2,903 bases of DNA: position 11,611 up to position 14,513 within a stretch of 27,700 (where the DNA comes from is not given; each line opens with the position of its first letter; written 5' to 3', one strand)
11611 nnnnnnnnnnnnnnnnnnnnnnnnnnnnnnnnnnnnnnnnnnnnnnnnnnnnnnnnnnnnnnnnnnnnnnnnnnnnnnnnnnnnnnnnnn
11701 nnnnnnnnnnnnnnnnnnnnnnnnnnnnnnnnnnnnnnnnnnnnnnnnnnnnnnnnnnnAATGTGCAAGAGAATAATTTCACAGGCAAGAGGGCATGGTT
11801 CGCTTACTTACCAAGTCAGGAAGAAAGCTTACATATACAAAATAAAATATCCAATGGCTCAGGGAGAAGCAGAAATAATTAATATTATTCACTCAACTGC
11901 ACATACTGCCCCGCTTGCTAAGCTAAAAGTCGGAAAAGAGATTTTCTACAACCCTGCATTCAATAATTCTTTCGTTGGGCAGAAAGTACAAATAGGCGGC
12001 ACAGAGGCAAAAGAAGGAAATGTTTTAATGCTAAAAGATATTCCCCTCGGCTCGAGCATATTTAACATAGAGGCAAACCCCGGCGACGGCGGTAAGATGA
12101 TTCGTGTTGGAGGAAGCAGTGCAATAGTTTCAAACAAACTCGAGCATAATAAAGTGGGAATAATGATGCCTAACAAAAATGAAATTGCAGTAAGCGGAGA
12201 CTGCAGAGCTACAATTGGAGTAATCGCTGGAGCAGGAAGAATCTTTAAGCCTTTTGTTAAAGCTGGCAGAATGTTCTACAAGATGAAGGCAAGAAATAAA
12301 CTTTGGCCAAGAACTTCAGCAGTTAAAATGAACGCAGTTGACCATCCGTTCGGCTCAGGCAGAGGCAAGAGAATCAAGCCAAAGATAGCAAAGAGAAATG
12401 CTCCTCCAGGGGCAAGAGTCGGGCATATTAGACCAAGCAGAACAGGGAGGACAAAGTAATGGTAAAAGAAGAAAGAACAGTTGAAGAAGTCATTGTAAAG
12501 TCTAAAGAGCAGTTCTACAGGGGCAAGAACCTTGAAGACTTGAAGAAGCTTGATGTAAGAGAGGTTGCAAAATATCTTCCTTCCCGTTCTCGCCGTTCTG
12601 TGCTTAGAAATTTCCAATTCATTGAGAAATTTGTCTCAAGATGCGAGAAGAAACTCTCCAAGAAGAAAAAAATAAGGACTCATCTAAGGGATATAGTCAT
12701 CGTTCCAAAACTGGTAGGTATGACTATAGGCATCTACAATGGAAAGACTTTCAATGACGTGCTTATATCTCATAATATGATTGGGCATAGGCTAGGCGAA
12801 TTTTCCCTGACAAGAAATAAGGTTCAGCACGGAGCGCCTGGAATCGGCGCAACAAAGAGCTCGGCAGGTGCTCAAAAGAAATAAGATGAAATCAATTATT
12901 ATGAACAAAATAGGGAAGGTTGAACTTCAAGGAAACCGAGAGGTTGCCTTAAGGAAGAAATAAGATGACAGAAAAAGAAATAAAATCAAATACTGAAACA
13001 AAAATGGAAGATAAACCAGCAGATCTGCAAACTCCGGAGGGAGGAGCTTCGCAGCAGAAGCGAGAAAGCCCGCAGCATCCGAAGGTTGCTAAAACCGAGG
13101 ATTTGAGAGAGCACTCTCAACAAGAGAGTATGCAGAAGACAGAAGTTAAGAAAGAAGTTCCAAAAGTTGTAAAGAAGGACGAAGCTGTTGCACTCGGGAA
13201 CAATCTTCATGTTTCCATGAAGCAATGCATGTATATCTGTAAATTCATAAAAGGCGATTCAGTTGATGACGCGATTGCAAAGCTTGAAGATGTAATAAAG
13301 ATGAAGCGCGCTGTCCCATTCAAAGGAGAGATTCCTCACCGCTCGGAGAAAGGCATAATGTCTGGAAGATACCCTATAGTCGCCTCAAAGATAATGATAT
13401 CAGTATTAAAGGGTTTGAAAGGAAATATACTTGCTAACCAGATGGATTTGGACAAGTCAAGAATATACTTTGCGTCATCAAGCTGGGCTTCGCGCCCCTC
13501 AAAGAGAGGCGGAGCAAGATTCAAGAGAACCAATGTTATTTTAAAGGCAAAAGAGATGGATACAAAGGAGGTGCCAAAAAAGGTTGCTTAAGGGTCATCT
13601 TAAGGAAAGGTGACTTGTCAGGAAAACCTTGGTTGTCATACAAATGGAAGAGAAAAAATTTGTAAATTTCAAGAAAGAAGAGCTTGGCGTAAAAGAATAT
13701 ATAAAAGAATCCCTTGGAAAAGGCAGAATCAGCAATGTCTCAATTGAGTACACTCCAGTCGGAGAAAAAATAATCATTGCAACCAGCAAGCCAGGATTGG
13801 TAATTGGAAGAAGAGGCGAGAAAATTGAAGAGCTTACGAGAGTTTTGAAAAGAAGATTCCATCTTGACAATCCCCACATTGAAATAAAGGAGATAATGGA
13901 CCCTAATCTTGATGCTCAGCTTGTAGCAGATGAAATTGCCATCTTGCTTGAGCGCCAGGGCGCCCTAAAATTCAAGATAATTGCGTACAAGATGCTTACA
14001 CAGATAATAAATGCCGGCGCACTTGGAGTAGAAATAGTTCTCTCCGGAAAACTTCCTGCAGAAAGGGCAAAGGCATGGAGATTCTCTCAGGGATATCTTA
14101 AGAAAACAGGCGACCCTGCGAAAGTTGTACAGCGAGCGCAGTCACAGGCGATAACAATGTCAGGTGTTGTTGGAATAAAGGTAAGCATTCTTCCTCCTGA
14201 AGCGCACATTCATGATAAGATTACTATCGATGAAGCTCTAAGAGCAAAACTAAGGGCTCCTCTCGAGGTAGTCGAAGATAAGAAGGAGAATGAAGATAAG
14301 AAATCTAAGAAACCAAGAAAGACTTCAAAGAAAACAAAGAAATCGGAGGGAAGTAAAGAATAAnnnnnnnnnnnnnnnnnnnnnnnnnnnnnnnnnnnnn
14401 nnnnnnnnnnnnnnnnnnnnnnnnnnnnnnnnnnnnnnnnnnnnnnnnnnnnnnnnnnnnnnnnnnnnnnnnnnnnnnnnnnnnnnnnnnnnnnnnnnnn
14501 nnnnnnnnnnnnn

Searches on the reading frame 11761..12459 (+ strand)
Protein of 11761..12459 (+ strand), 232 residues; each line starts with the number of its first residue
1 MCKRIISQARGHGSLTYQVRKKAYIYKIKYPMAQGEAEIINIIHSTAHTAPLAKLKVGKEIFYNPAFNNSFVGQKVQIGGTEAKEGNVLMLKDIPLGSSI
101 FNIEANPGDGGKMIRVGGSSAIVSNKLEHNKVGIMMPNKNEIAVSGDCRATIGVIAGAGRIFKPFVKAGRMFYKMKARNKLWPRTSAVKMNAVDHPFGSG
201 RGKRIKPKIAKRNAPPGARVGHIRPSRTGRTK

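Call 65: search_protein_families(library=pfam, proteins=[window:11761-12459:+], max_evalue=0.001)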
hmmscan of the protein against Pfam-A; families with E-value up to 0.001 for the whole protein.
window:11761-12459:+ (232 aa): 1 family
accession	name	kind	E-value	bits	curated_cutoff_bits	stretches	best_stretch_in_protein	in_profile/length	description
PF03947.24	Ribosomal_L2_C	-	3.9e-34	117.9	33.7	1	84-206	1-117/126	Ribosomal Proteins L2, C-terminal domain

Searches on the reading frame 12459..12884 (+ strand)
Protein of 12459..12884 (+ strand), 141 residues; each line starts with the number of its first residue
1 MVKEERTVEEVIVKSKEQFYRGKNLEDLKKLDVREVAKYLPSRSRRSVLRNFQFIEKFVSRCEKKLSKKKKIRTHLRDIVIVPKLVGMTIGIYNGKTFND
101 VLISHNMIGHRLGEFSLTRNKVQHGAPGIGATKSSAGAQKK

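Call 65: search_protein_families(library=pfam, proteins=[window:12459-12884:+], max_evalue=0.001)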
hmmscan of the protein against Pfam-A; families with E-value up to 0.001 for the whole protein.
window:12459-12884:+ (141 aa): 1 family
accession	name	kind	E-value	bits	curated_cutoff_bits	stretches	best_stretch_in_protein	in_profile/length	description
PF00203.26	Ribosomal_S19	-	2.1e-26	92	27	1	54-124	8-81/81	Ribosomal protein S19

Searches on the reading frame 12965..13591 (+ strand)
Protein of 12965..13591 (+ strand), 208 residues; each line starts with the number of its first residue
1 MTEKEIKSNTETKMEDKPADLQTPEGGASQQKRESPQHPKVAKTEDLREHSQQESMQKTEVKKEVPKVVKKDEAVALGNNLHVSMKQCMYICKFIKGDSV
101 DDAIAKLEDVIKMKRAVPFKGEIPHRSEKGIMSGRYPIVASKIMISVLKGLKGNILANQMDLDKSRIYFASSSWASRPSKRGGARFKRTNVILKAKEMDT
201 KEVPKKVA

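Call 65: search_protein_families(library=pfam, proteins=[window:12965-13591:+], max_evalue=0.001)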
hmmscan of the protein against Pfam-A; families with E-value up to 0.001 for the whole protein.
window:12965-13591:+ (208 aa): 1 family
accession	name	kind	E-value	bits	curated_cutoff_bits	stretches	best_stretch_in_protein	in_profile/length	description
PF00237.24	Ribosomal_L22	-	2.5e-07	31.3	28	1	77-170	2-68/104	Ribosomal protein L22p/L17e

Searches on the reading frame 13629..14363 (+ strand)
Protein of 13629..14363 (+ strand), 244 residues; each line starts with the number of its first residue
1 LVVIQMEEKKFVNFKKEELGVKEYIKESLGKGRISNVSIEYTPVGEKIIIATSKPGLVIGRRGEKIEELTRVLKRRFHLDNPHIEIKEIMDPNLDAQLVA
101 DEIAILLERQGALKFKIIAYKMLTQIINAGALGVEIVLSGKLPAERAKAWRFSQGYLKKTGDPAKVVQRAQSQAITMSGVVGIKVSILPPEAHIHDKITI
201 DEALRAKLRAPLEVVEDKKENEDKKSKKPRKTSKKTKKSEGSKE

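Call 65: search_protein_families(library=pfam, proteins=[window:13629-14363:+], max_evalue=0.001)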
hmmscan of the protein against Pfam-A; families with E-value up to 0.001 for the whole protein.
window:13629-14363:+ (244 aa): 2 families
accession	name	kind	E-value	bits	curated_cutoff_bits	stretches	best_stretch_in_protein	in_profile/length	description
PF00189.25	Ribosomal_S3_C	-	8.5e-15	55.5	34.1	1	112-187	8-83/83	Ribosomal protein S3, C-terminal domain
PF07650.23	KH_2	-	7e-11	42.2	22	1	21-90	2-74/78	KH domain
